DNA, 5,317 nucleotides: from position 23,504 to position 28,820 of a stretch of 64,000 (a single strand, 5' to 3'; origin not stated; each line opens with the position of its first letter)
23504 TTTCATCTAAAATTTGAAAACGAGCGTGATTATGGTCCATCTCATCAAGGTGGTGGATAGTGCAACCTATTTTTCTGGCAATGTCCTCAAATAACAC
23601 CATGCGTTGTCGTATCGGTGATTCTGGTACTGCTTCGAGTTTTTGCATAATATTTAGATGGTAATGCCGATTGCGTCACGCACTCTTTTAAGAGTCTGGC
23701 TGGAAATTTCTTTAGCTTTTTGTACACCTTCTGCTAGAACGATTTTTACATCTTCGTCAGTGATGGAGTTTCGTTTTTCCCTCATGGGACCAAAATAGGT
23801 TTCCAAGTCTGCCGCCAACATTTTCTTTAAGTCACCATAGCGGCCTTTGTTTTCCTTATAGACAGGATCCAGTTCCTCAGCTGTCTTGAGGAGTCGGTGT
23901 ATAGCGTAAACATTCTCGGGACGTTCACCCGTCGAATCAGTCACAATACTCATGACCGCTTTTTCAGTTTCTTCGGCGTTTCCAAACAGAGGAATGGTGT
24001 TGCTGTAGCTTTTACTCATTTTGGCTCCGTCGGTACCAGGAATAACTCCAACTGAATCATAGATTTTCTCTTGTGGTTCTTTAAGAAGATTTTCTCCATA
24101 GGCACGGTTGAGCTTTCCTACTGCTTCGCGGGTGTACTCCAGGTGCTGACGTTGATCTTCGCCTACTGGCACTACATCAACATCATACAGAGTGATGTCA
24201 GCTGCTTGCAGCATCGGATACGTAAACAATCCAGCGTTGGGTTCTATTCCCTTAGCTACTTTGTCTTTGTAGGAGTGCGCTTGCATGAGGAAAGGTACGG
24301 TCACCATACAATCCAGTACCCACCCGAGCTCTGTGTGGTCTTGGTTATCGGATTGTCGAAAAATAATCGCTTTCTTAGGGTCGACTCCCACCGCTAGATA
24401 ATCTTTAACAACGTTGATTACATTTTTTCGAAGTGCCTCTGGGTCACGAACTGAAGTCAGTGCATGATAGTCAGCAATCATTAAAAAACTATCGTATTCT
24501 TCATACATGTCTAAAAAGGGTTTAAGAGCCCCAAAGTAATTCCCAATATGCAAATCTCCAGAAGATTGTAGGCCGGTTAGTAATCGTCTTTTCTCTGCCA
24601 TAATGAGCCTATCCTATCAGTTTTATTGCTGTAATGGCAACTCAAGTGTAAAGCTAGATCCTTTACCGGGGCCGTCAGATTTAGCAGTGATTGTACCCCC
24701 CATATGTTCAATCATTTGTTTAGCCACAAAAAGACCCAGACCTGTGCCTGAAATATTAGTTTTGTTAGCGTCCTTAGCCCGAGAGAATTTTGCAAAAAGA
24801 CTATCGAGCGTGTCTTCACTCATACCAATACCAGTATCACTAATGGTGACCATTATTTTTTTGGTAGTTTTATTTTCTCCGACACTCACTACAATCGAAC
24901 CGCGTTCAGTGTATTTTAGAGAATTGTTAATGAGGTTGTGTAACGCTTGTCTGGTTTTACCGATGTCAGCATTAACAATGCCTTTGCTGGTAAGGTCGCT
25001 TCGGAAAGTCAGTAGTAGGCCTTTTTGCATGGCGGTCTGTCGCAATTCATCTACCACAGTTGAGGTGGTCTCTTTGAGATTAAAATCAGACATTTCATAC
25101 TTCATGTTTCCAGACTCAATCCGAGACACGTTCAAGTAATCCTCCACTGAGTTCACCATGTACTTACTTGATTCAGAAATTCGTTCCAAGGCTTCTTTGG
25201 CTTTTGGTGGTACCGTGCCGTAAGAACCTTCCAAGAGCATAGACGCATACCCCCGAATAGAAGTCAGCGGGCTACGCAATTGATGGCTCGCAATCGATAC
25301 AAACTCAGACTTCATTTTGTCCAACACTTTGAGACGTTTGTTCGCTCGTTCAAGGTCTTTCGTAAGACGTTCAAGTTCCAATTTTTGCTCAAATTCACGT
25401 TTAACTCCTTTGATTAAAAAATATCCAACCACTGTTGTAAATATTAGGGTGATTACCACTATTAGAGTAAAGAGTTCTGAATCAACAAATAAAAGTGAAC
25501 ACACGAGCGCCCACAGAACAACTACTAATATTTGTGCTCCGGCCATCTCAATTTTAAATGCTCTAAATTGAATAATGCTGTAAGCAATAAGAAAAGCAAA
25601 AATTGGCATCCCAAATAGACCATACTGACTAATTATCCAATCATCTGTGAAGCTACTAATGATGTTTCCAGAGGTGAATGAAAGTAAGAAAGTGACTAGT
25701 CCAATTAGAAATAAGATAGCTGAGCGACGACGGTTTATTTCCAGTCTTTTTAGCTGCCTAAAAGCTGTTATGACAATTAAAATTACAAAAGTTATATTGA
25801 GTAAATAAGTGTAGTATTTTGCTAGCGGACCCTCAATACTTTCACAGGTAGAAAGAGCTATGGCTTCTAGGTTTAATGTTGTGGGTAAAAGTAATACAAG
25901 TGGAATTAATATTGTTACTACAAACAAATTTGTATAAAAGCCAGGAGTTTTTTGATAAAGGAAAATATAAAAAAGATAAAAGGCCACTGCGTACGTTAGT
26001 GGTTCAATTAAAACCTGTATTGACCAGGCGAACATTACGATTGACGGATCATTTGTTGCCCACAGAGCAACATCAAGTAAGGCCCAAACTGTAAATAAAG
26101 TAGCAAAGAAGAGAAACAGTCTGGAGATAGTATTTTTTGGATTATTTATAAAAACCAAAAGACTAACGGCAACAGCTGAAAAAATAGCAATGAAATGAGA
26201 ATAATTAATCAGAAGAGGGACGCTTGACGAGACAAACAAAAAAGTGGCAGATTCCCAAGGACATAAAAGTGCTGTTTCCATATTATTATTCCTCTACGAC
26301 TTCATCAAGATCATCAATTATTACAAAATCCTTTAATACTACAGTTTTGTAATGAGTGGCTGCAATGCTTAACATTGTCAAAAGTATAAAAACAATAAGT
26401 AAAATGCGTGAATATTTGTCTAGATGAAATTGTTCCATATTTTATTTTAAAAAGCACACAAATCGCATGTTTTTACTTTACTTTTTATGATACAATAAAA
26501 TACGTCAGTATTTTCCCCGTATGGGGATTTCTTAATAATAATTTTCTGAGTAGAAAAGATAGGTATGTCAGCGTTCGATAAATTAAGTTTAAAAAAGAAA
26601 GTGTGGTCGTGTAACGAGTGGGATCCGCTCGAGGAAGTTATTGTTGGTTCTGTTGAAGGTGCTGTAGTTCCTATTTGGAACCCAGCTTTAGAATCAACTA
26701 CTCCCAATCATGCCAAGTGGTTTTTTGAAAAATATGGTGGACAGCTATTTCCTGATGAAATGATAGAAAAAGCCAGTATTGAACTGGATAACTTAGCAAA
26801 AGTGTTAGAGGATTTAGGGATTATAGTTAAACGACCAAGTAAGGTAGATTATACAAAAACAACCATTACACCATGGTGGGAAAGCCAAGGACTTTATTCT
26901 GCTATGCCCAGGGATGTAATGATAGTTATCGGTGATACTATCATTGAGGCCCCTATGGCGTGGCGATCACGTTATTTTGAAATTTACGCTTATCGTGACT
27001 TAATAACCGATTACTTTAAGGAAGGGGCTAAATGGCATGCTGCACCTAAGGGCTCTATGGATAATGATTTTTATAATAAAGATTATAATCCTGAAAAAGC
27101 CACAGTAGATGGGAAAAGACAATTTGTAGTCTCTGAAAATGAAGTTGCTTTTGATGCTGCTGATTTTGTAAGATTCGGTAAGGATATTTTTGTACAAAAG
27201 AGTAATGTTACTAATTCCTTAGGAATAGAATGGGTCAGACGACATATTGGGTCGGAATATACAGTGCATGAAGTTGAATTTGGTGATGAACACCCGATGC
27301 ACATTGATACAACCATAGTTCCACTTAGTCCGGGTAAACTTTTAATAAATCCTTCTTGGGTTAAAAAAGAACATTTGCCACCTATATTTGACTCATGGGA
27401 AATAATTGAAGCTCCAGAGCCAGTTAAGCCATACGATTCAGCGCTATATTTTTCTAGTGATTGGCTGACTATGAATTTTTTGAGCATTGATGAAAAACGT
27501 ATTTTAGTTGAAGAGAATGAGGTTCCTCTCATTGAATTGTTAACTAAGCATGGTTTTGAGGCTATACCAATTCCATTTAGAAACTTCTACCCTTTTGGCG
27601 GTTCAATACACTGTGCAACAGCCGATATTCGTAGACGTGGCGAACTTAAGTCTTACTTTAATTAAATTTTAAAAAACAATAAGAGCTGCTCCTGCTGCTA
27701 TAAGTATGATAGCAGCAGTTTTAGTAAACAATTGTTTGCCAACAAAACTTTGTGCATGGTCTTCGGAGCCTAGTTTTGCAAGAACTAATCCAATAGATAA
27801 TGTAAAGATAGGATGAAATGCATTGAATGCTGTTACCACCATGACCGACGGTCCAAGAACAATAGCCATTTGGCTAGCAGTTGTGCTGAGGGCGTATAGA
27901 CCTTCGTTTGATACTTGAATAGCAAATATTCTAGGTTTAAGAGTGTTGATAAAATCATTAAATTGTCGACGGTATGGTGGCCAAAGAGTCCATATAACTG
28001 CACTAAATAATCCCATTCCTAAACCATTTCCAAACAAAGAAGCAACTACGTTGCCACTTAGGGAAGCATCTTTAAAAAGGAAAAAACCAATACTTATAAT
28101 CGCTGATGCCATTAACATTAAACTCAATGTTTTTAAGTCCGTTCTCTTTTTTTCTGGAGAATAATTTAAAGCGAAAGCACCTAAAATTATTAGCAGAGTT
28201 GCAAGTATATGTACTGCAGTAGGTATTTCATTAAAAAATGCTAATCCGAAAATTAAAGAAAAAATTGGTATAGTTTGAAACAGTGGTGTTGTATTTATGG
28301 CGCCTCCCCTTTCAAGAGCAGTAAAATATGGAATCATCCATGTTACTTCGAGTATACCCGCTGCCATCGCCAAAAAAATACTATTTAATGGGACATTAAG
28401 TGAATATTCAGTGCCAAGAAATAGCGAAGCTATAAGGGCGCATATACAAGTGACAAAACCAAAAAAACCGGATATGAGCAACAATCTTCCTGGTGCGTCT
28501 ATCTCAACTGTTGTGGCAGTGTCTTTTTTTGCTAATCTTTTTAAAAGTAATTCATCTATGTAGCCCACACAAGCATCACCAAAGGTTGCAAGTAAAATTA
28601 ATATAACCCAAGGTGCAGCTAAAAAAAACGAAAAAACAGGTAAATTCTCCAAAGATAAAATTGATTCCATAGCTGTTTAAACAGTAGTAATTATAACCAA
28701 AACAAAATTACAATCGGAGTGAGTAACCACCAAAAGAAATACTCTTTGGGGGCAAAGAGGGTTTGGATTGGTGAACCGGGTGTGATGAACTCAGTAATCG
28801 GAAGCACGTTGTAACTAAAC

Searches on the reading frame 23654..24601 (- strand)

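Call 48: search_protein_families(library=pfam, proteins=[window:23654-24601:-], max_evalue=0.01)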
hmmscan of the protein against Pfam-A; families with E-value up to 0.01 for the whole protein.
window:23654-24601:- (315 aa): 1 family
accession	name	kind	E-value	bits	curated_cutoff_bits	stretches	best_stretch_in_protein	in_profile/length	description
PF00579.31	tRNA-synt_1b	-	1.1e-54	186.2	21.1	1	4-275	5-279/292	tRNA synthetases class I (W and Y)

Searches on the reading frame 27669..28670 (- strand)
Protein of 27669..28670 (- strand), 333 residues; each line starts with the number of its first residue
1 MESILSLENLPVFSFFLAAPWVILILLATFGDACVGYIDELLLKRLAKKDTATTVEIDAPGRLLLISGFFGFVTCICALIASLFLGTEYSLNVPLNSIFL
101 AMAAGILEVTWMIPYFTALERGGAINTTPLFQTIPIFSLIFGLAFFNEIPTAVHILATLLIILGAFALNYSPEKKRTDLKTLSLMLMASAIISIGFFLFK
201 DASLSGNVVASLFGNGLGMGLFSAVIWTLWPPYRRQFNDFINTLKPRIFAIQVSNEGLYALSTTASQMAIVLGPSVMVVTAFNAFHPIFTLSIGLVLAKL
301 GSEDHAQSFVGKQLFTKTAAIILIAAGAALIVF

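Call 48: search_protein_families(library=pfam, proteins=[window:27669-28670:-], max_evalue=0.01)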
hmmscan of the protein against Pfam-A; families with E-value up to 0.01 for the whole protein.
window:27669-28670:- (333 aa): 1 family
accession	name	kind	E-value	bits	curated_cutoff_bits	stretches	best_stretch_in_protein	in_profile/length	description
PF00892.27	EamA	-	3.2e-09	37.6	28.2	1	69-169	32-134/135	EamA-like transporter family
